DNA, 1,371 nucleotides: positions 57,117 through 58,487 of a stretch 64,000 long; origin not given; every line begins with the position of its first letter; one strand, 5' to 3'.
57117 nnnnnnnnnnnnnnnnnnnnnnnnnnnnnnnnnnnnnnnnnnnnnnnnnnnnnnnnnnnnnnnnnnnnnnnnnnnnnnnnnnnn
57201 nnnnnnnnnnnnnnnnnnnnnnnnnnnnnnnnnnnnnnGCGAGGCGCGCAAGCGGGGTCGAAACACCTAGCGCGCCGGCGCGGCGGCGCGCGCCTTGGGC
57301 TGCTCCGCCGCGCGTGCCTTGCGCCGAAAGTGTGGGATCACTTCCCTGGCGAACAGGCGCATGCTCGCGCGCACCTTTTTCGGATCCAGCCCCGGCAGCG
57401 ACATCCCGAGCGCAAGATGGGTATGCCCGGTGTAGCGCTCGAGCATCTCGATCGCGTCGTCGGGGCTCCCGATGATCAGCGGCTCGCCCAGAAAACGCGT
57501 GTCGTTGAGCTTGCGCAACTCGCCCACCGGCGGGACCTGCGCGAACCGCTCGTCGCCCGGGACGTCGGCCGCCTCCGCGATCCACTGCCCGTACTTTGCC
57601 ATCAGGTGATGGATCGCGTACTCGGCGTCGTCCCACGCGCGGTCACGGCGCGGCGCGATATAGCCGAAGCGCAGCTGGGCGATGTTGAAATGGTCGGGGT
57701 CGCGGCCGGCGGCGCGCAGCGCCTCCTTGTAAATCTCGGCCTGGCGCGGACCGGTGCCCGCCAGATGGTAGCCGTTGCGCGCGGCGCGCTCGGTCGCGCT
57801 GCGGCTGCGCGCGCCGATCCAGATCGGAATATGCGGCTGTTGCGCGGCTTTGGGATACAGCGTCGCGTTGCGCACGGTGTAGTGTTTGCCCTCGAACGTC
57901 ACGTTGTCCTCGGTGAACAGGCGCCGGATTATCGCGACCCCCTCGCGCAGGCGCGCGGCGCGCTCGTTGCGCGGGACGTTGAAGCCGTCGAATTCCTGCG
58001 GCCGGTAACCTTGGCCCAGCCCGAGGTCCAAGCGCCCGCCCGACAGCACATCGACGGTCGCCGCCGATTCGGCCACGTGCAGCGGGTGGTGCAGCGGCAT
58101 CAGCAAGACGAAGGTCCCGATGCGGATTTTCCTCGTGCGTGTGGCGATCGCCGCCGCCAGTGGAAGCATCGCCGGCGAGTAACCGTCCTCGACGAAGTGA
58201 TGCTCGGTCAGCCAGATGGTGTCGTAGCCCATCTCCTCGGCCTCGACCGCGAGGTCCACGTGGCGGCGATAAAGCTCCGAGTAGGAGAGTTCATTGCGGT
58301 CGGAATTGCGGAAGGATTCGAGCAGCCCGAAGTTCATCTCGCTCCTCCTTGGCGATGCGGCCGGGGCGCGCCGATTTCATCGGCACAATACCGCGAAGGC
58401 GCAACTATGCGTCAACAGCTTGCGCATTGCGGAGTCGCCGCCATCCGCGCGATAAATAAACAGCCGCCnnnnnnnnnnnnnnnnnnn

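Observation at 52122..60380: Dense cluster of five luciferase-like (LLM) oxidoreductases with a P450, crotonase, GST and SDR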

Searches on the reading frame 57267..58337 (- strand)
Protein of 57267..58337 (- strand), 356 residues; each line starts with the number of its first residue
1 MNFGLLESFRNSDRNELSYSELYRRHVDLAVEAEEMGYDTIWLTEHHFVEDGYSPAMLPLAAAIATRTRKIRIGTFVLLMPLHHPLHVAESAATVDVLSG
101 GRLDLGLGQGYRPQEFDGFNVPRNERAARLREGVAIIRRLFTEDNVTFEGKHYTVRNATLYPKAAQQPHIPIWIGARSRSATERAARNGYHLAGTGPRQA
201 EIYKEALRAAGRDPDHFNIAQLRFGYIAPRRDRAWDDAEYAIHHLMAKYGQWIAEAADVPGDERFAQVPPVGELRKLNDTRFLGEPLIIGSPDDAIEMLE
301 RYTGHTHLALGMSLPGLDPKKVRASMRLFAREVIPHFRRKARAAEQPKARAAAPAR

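Call 4: search_protein_families(library=pfam, proteins=[window:57267-58337:-])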
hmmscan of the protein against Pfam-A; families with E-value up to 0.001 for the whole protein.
window:57267-58337:- (356 aa): 1 family
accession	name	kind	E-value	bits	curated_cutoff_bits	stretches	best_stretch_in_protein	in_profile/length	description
PF00296.26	Bac_luciferase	-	1.1e-64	219.2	27.9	1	1-303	1-308/314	Luciferase-like monooxygenase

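Call 5: search_protein_families(library=ncbifam, proteins=[window:57267-58337:-])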
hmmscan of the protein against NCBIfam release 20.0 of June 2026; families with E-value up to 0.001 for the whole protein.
window:57267-58337:- (356 aa): 33 families (the best 25 are shown)
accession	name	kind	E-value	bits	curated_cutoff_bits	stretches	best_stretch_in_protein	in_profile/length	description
TIGR03619.1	F420_Rv2161c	subfamily_domain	2.9e-50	171.2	166.9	1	28-228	2-218/247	TIGR03619 family F420-dependent LLM class oxidoreductase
TIGR03560.1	F420_Rv1855c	subfamily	2.5e-37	128.8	231.4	1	20-215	9-220/227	TIGR03560 family F420-dependent LLM class oxidoreductase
TIGR04027.1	LLM_KPN_01858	hypoth_equivalog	2.7e-34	118.6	412.9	1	18-205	14-196/326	putative FMN-dependent luciferase-like monooxygenase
TIGR03621.1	F420_MSMEG_2516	subfamily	2.6e-32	112.1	213.15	1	23-192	13-173/295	TIGR03621 family F420-dependent LLM class oxidoreductase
TIGR04020.1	seco_metab_LLM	subfamily_domain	1.1e-31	110.3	244.45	1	15-301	10-308/341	MupA/Atu3671 family FMN-dependent luciferase-like monooxygenase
TIGR03571.1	lucif_BA3436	subfamily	4.1e-31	108.4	303.9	1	23-189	30-201/304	TIGR03571 family LLM class oxidoreductase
TIGR03858.1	LLM_2I7G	subfamily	1.2e-29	103.4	462.25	1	10-337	12-336/337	Atu2307/SP_0267 family LLM class monooxygenase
TIGR03557.1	F420_G6P_family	subfamily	3e-28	98.9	210.4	1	27-268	16-253/316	TIGR03557 family F420-dependent LLM class oxidoreductase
NF052254.1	luciferase_Alph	exception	4.9e-28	98.3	600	1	16-190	14-187/354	luciferase subunit alpha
TIGR03558.1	oxido_grp_1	subfamily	4.1e-25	88.7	166.95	1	23-206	19-197/325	MsnO8 family LLM class oxidoreductase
NF002619.0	PRK02271.1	equivalog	4.2e-25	88.7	276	1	24-261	14-249/329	5,10-methylenetetrahydromethanopterin reductase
TIGR03555.1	F420_mer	equivalog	5.4e-24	85.2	348.7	1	27-335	15-325/325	5,10-methylenetetrahydromethanopterin reductase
TIGR03554.1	F420_G6P_DH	equivalog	5.1e-23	81.6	420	1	24-210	16-208/331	glucose-6-phosphate dehydrogenase (coenzyme-F420)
TIGR03564.1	F420_MSMEG_4879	subfamily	9.2e-23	81.2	234.25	1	27-180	2-148/265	TIGR03564 family F420-dependent LLM class oxidoreductase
TIGR03559.1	F420_Rv3520c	subfamily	4.2e-22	78.6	335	1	16-212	5-211/325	LLM class F420-dependent oxidoreductase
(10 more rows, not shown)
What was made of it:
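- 57267..58337 (-): LLM3: a monocistronic LLM of ambiguous cofactor, convergent with the GST gene (28 nt between stop codons). Absent from this position in all the closest relatives. TIGR03619, 171.2 bits against cut-off 166.9 (call 5).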

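Call 9: find_encoding_contigs(protein=window:57267-58337:-, flank=10000, max_places=10)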
Protein window:57267-58337:- (356 aa): 5 contigs read that carry it; 3 places shown.
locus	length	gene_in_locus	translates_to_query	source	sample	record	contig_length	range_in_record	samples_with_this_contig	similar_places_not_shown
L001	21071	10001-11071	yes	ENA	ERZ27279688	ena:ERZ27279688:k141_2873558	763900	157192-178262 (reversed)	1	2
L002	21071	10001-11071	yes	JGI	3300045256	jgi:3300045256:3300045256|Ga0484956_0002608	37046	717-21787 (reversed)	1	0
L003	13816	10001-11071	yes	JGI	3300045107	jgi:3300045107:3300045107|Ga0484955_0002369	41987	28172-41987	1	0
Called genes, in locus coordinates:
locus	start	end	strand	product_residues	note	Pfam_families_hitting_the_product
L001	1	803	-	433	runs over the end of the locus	PF07394:DUF1501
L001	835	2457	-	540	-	PF08811:DUF1800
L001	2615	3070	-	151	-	-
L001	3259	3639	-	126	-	-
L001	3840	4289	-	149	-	PF05258:DciA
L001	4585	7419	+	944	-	PF08471:Ribonuc_red_2_N, PF02867:Ribonuc_red_lgC, PF12637:TSCPD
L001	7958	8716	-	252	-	PF00106:adh_short, PF08659:KR, PF13561:adh_short_C2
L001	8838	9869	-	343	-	PF00296:Bac_luciferase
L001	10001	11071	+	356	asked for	PF00296:Bac_luciferase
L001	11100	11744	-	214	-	PF02798:GST_N, PF13417:GST_N_3, PF13409:GST_N_2, PF14497:GST_C_3 (faint), PF00043:GST_C, PF13410:GST_C_2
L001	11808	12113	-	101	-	-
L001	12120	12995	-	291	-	PF00296:Bac_luciferase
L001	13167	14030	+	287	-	PF00296:Bac_luciferase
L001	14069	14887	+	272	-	PF00378:ECH_1, PF16113:ECH_2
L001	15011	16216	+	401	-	PF00067:p450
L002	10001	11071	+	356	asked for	PF00296:Bac_luciferase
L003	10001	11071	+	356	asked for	PF00296:Bac_luciferase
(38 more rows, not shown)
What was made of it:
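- The identical arrangement is found on three independent metagenome contigs (call 9).
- Tried and rejected: The 291-aa form is the one called in public data (call 9).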

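Call 10: find_related_loci(query=window:57267-58337:-, collection=genome_contigs, flank=10000)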
Query window:57267-58337:- (356 aa) in genome_contigs; peptide patterns used: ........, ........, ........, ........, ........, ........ (x = any residue, [..] = any of these).
136 stretches matched a pattern; 99 encode a relative of the query (tblastn E <= 1e-3); the best 80 are kept; 79 distinct loci.
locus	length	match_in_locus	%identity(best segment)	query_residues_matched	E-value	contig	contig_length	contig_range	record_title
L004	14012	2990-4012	75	1-340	7e-173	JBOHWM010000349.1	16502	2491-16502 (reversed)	MAG: Candidatus Binataceae bacterium isolate TC-S_metabat2.bin.135 k127_4458598, whole genome shotgun sequence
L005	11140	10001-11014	75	1-337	3e-171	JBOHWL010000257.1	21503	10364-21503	MAG: Candidatus Binataceae bacterium isolate TC-S_metabat2.bin.194 k127_4817187, whole genome shotgun sequence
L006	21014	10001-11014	74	1-337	4e-169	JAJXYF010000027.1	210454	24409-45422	MAG: Deltaproteobacteria bacterium isolate BP6.bin67 NODE_69_length_210454_cov_4.839374, whole genome shotgun sequence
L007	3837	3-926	70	40-346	1e-150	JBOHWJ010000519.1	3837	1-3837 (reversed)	MAG: Candidatus Binataceae bacterium isolate TC-S_metawrap_bin.57 k127_710937, whole genome shotgun sequence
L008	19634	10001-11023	87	1-341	0e+0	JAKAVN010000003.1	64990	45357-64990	MAG: Deltaproteobacteria bacterium isolate YP4.bin102 NODE_600_length_64990_cov_2.016527, whole genome shotgun sequence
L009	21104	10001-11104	56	1-355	5e-130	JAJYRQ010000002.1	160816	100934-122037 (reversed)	MAG: Deltaproteobacteria bacterium isolate DX1.bin15 NODE_69_length_160816_cov_3.166912, whole genome shotgun sequence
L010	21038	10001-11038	51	1-341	4e-109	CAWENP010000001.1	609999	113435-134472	MAG: uncultured delta proteobacterium isolate MFD02248.bin.1.176 genome assembly, contig: contig_12187, whole genome sho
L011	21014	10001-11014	49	1-338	2e-105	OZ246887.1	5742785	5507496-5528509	MAG: Candidatus Binatia bacterium isolate b8ec8574-1247-4dd4-b016-8701380be1a0 genome assembly, chromosome: 1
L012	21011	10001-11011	49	1-337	1e-103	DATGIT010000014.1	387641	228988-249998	MAG TPA_asm: Candidatus Binataceae bacterium isolate SMAG_U9814 k141_72531, whole genome shotgun sequence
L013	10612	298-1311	48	1-338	2e-100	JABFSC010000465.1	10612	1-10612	MAG: Deltaproteobacteria bacterium isolate S-RSF-IL-11 seq_1729, whole genome shotgun sequence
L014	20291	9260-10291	47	1-345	5e-100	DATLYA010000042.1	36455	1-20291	MAG TPA_asm: Candidatus Methylomirabilota bacterium isolate SMAG_U13260 k141_429622, whole genome shotgun sequence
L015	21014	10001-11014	48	1-338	4e-99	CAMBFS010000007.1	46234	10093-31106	MAG: Klebsiella pneumoniae isolate TH-08apr19-175 genome assembly, contig: TH-08apr19-C1824, whole genome shotgun sequen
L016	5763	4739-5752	47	1-338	3e-96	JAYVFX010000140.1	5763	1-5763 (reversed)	MAG: Deltaproteobacteria bacterium isolate GL45_Down_concoct_107 GL45_Down_concoct_107_139, whole genome shotgun sequenc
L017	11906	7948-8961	47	1-338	3e-99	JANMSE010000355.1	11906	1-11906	MAG: Deltaproteobacteria bacterium isolate SOY_29_metabat_500 SOY_29_k141_2960170, whole genome shotgun sequence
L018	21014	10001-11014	53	1-338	1e-59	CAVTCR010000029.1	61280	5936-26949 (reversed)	MAG: uncultured delta proteobacterium isolate MFD00962.bin.2.146 genome assembly, contig: contig_152619, whole genome sh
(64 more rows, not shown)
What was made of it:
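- On F420-dependent LLM-class oxidoreductases (TIGR03619 / TIGR03620): The single genome-collection scan was already used (call 10).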

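Call 17: search_solved_structures(query=window:57267-58337:-, max_evalue=0.00001)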
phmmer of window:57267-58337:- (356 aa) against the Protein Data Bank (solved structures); distinct sequences matched with E-value up to 0.00001: 33.
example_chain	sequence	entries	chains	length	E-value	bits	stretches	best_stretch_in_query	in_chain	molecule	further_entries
7bip_A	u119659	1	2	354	8.2e-38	133.8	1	15-338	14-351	Luciferase-like monooxygenase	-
8cbb_A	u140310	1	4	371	4.6e-29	105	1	32-339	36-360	Alkanal monooxygenase alpha chain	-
1brl_A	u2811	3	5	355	1.3e-24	90.4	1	15-191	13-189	BACTERIAL LUCIFERASE | Alkanal monooxygenase alpha chain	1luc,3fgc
8k74_A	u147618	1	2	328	1.9e-23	86.5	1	22-198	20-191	Alkanal monooxygenase alpha chain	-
8qpm_A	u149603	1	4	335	6.8e-22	81.4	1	33-339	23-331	5,10-methylenetetrahydromethanopterin reductase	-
8qpl_A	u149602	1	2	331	1.2e-21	80.7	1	33-337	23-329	5,10-methylenetetrahydromethanopterin reductase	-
8qq8_A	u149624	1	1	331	1.2e-21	80.6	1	33-337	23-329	5,10-methylenetetrahydromethanopterin reductase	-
5lxe_A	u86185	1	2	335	3.3e-21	79.2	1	24-338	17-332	F420-dependent glucose-6-phosphate dehydrogenase 1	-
3b4y_A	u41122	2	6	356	5.5e-21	78.4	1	24-339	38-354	PROBABLE F420-DEPENDENT GLUCOSE-6-PHOSPHATE DEHYDROGENASE FGD1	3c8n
6ket_A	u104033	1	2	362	5.1e-17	65.4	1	30-182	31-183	PuwE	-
1m41_A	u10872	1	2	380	8.1e-17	64.8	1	29-247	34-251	FMNH2-dependent alkanesulfonate monooxygenase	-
1nqk_A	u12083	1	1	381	8.1e-17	64.7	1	29-247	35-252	Alkanesulfonate monooxygenase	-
1z69_A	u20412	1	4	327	9.2e-17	64.6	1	32-333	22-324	Coenzyme F420-dependent N(5),N(10)-methylenetetrahydromethanopterin reductase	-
1ezw_A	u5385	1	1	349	2.1e-16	63.4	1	31-338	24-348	COENZYME F420-DEPENDENT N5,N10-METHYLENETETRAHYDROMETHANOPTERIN REDUCTASE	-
2i7g_A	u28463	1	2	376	9.4e-16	61.2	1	32-251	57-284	Monooxygenase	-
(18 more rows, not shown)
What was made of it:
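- On Two-component FMNH2-dependent LLM monooxygenase: LLM3 against RslO1 (7bip): 133.8 bits (call 17).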

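Call 32: search_protein_families(library=pfam, proteins=[L006:15314-15709:+])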
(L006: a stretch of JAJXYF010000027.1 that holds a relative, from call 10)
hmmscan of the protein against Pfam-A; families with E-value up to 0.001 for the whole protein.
L006:15314-15709:+ (131 aa): 4 families
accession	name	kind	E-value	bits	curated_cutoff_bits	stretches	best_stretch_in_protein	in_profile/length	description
PF12680.13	SnoaL_2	-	3e-15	57.1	27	1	16-117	2-101/102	SnoaL-like domain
PF07366.18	SnoaL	-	2.8e-08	34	28.4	1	15-118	4-113/126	SnoaL-like polyketide cyclase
PF14534.12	DUF4440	-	3.5e-05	24.6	25.2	1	12-105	2-93/107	Domain of unknown function (DUF4440)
PF13474.12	SnoaL_3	-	0.00073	20.3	22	1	14-94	4-82/121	SnoaL-like domain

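Call 33: search_protein_families(library=pfam, proteins=[L008:11245-12843:+, L008:13719-14702:+, L008:15023-15964:+, L008:16196-17275:+])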
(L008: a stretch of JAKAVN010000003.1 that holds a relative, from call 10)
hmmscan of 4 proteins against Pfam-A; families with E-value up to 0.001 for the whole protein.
L008:11245-12843:+ (532 aa): 3 families
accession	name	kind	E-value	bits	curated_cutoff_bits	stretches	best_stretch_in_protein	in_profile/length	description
PF07690.21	MFS_1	-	5.7e-56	190.4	33.4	1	27-423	1-346/347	Major Facilitator Superfamily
PF00083.30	Sugar_tr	-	4e-07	29.7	22.3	1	30-193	8-188/452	Sugar (and other) transporter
PF13347.12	MFS_2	-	0.00091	18.3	27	1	26-137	228-341/427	MFS/sugar transport protein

L008:13719-14702:+ (327 aa): 0 families

L008:15023-15964:+ (313 aa): 1 family
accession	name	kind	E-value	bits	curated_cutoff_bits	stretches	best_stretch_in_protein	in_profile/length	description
PF05425.18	CopD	-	9.7e-18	64.9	32.1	1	207-306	2-105/105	Copper resistance protein D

L008:16196-17275:+ (359 aa): 8 families
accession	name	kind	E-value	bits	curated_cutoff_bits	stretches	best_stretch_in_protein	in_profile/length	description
PF25487.1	ETR1_N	-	3.4e-37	127.1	27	1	27-122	2-97/97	Ethylene receptor 1-like, N-terminal domain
PF00512.31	HisKA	-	6.9e-21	74.5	26.9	1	283-350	2-66/66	His Kinase A (phospho-acceptor) domain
PF00989.32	PAS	-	7.9e-17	61.7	22.6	1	148-258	2-112/113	PAS fold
PF13426.13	PAS_9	-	7.6e-14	52.3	27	1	157-260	1-102/103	PAS domain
PF13188.13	PAS_8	-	1.5e-09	37.9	21.8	1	147-199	1-50/65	PAS domain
PF08448.16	PAS_4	-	2.5e-09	37.8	23.1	1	153-264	1-110/110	PAS fold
PF24820.1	Diguanyl_cycl_sensor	-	0.00017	22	28.1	1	154-258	3-109/109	Diguanylate cyclase-like sensor domain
PF12860.13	PAS_7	-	0.00059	20.4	27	0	153-265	1-113/115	PAS fold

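Call 34: search_protein_families(library=ncbifam, max_evalue=1e-20, proteins=[L006:14448-15317:+, L006:5851-6702:+, L010:11082-12149:+, L012:19429-20754:+, L010:7074-7925:-])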
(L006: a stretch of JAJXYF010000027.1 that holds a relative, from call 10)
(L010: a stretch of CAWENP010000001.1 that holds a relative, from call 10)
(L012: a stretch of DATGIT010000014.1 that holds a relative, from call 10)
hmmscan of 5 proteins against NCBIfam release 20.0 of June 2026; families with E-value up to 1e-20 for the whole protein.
L006:14448-15317:+ (289 aa): 14 families
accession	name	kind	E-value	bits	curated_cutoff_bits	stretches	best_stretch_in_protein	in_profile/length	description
TIGR03619.1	F420_Rv2161c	subfamily_domain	9.7e-84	280.8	166.9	1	26-265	2-245/247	TIGR03619 family F420-dependent LLM class oxidoreductase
TIGR03560.1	F420_Rv1855c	subfamily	1.9e-40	139.1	231.4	1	26-243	17-226/227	TIGR03560 family F420-dependent LLM class oxidoreductase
TIGR03854.1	F420_MSMEG_3544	hypoth_equivalog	2.6e-36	125.4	295.6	1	72-275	42-241/290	TIGR03854 family LLM class F420-dependent oxidoreductase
TIGR03571.1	lucif_BA3436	subfamily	5.8e-35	121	303.9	1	26-240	35-236/304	TIGR03571 family LLM class oxidoreductase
TIGR03621.1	F420_MSMEG_2516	subfamily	4.4e-29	101.5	213.15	1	68-203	37-168/295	TIGR03621 family F420-dependent LLM class oxidoreductase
TIGR04021.1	LLM_DMSO2_sfnG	equivalog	6.7e-29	101.3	382.95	1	81-257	71-247/350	dimethylsulfone monooxygenase SfnG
NF002619.0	PRK02271.1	equivalog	2.9e-27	95.8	276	1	74-270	43-237/329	5,10-methylenetetrahydromethanopterin reductase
TIGR03555.1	F420_mer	equivalog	3.4e-26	92.4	348.7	1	77-275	44-241/325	5,10-methylenetetrahydromethanopterin reductase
TIGR03564.1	F420_MSMEG_4879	subfamily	1.6e-24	87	234.25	1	72-254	25-207/265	TIGR03564 family F420-dependent LLM class oxidoreductase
TIGR04020.1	seco_metab_LLM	subfamily_domain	1.8e-24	86.5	244.45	1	70-245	50-227/341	MupA/Atu3671 family FMN-dependent luciferase-like monooxygenase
TIGR03559.1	F420_Rv3520c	subfamily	1.5e-22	80.1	335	1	72-249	39-226/325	LLM class F420-dependent oxidoreductase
TIGR04027.1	LLM_KPN_01858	hypoth_equivalog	4.9e-22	78.3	412.9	1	29-209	27-182/326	putative FMN-dependent luciferase-like monooxygenase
TIGR04465.1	ArgArg_F420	equivalog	7.8e-22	77.8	470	1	28-261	66-285/364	F420-dependent hydroxymycolic acid dehydrogenase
TIGR03617.1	F420_MSMEG_2256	subfamily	4.4e-21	75.1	278.15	0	72-272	20-230/318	TIGR03617 family F420-dependent LLM class oxidoreductase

L006:5851-6702:+ (283 aa): 7 families
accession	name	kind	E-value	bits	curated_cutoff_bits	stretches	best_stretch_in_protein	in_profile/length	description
TIGR03619.1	F420_Rv2161c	subfamily_domain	2.6e-74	249.9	166.9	1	19-257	2-245/247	TIGR03619 family F420-dependent LLM class oxidoreductase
TIGR03560.1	F420_Rv1855c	subfamily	4e-37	128.2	231.4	1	18-231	16-223/227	TIGR03560 family F420-dependent LLM class oxidoreductase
TIGR03571.1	lucif_BA3436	subfamily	4.9e-25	88.4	303.9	1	18-239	34-246/304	TIGR03571 family LLM class oxidoreductase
TIGR03621.1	F420_MSMEG_2516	subfamily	4.6e-23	81.8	213.15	0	65-184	43-158/295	TIGR03621 family F420-dependent LLM class oxidoreductase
NF002619.0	PRK02271.1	equivalog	1.3e-22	80.5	276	1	56-237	34-212/329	5,10-methylenetetrahydromethanopterin reductase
TIGR03555.1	F420_mer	equivalog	6.9e-22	78.3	348.7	1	57-236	33-210/325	5,10-methylenetetrahydromethanopterin reductase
TIGR03617.1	F420_MSMEG_2256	subfamily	1.5e-21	76.6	278.15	1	61-242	18-209/318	TIGR03617 family F420-dependent LLM class oxidoreductase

L010:11082-12149:+ (355 aa): 7 families
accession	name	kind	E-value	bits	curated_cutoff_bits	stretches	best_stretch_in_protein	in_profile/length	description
TIGR03555.1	F420_mer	equivalog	1.6e-42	146.1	348.7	1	17-351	18-324/325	5,10-methylenetetrahydromethanopterin reductase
TIGR03842.1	F420_CPS_4043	hypoth_equivalog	5.4e-42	144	295.45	1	2-354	1-329/329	TIGR03842 family LLM class F420-dependent oxidoreductase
NF002619.0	PRK02271.1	equivalog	5.9e-40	137.5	276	1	17-353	20-327/329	5,10-methylenetetrahydromethanopterin reductase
TIGR03857.1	F420_MSMEG_2249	hypoth_equivalog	4.9e-24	85.2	218.4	1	13-214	16-215/329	TIGR03857 family LLM class F420-dependent oxidoreductase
TIGR03564.1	F420_MSMEG_4879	subfamily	1.7e-23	83.6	234.25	1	16-205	4-190/265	TIGR03564 family F420-dependent LLM class oxidoreductase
TIGR03559.1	F420_Rv3520c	subfamily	2.9e-21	75.8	335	0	12-175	14-186/325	LLM class F420-dependent oxidoreductase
TIGR03619.1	F420_Rv2161c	subfamily_domain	6e-21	75.2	166.9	0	38-214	44-220/247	TIGR03619 family F420-dependent LLM class oxidoreductase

L012:19429-20754:+ (441 aa): 10 families
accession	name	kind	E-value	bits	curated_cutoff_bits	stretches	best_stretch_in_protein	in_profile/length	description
TIGR04020.1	seco_metab_LLM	subfamily_domain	7.8e-43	146.9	244.45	1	100-414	3-321/341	MupA/Atu3671 family FMN-dependent luciferase-like monooxygenase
TIGR03619.1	F420_Rv2161c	subfamily_domain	1.9e-38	132.5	166.9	1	123-315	4-208/247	TIGR03619 family F420-dependent LLM class oxidoreductase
TIGR04027.1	LLM_KPN_01858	hypoth_equivalog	2.1e-34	119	412.9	1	108-249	11-153/326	putative FMN-dependent luciferase-like monooxygenase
TIGR03858.1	LLM_2I7G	subfamily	3.1e-33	115.1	462.25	1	109-439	18-335/337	Atu2307/SP_0267 family LLM class monooxygenase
NF052254.1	luciferase_Alph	exception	3.8e-32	111.8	600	1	100-440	8-350/354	luciferase subunit alpha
TIGR03560.1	F420_Rv1855c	subfamily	1e-29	104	231.4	1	110-271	6-175/227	TIGR03560 family F420-dependent LLM class oxidoreductase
TIGR03571.1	lucif_BA3436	subfamily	1.1e-25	90.6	303.9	1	104-309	17-225/304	TIGR03571 family LLM class oxidoreductase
TIGR03621.1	F420_MSMEG_2516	subfamily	2e-25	89.5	213.15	1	114-410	11-277/295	TIGR03621 family F420-dependent LLM class oxidoreductase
TIGR03558.1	oxido_grp_1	subfamily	2.6e-23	82.8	166.95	1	112-412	15-305/325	MsnO8 family LLM class oxidoreductase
TIGR04036.1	LLM_CE1758_fam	subfamily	3.8e-23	81.9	479.1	0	113-262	24-172/355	CE1758 family FMN-dependent luciferase-like monooxygenase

L010:7074-7925:- (283 aa): 6 families
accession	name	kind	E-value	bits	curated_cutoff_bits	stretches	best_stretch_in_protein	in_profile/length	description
TIGR03619.1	F420_Rv2161c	subfamily_domain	2.4e-71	240.2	166.9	1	19-259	4-244/247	TIGR03619 family F420-dependent LLM class oxidoreductase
TIGR03560.1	F420_Rv1855c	subfamily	1.2e-33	116.8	231.4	1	10-228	10-219/227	TIGR03560 family F420-dependent LLM class oxidoreductase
TIGR03571.1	lucif_BA3436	subfamily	3.4e-30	105.3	303.9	1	19-234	37-237/304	TIGR03571 family LLM class oxidoreductase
TIGR03621.1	F420_MSMEG_2516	subfamily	1.9e-25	89.6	213.15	1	64-198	41-171/295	TIGR03621 family F420-dependent LLM class oxidoreductase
TIGR04021.1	LLM_DMSO2_sfnG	equivalog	4.1e-22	79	382.95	1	70-228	68-228/350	dimethylsulfone monooxygenase SfnG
TIGR04027.1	LLM_KPN_01858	hypoth_equivalog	1.1e-21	77.1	412.9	0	64-152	53-141/326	putative FMN-dependent luciferase-like monooxygenase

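Call 38: search_protein_families(library=pfam, alignment_id=A1, max_evalue=0.00001)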
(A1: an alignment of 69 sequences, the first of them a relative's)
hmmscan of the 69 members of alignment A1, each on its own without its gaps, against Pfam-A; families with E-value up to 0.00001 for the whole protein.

A. member 1, L006:323-1069:- (248 aa): 0 families

B. families by the number of members that match (of 69 scanned): 94 families (the first 25 are shown)
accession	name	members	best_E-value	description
PF01575.25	MaoC_dehydratas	4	3.5e-25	MaoC like domain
PF00343.26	Phosphorylase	2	0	Carbohydrate phosphorylase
PF00296.26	Bac_luciferase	2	7.2e-65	Luciferase-like monooxygenase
PF03328.21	HpcH_HpaI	2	8.4e-46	HpcH/HpaI aldolase/citrate lyase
PF07969.17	Amidohydro_3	2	1.6e-35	Amidohydrolase family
PF00535.33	Glycos_transf_2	2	1.5e-29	Glycosyl transferase family 2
PF02518.31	HATPase_c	2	2e-28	Histidine kinase-, DNA gyrase B-, and HSP90-like ATPase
PF13452.11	FAS1_DH_region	2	9.5e-21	FAS1-like, dehydratase domain region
PF19315.5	MC_hydratase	2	7.9e-19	Mesaconyl-CoA hydratase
PF15617.12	C-C_Bond_Lyase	2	7.3e-13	C-C_Bond_Lyase of the TIM-Barrel fold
PF02554.20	CstA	1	4e-232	Carbon starvation protein CstA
PF02781.21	G6PD_C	1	1.1e-116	Glucose-6-phosphate dehydrogenase, C-terminal domain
PF00202.27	Aminotran_3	1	3.4e-103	Aminotransferase class-III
PF02515.22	CoA_transf_3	1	1.7e-100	CoA-transferase family III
PF01747.23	ATP-sulfurylase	1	4.1e-96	ATP-sulfurylase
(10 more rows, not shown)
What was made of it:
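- Checked: Chance: LLMs were 2 of 69 sampled Binatia ORFs lying at least 5 kb from the anchors (call 38) and 1 of about 48 window genes outside the cluster, roughly 2.6%.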
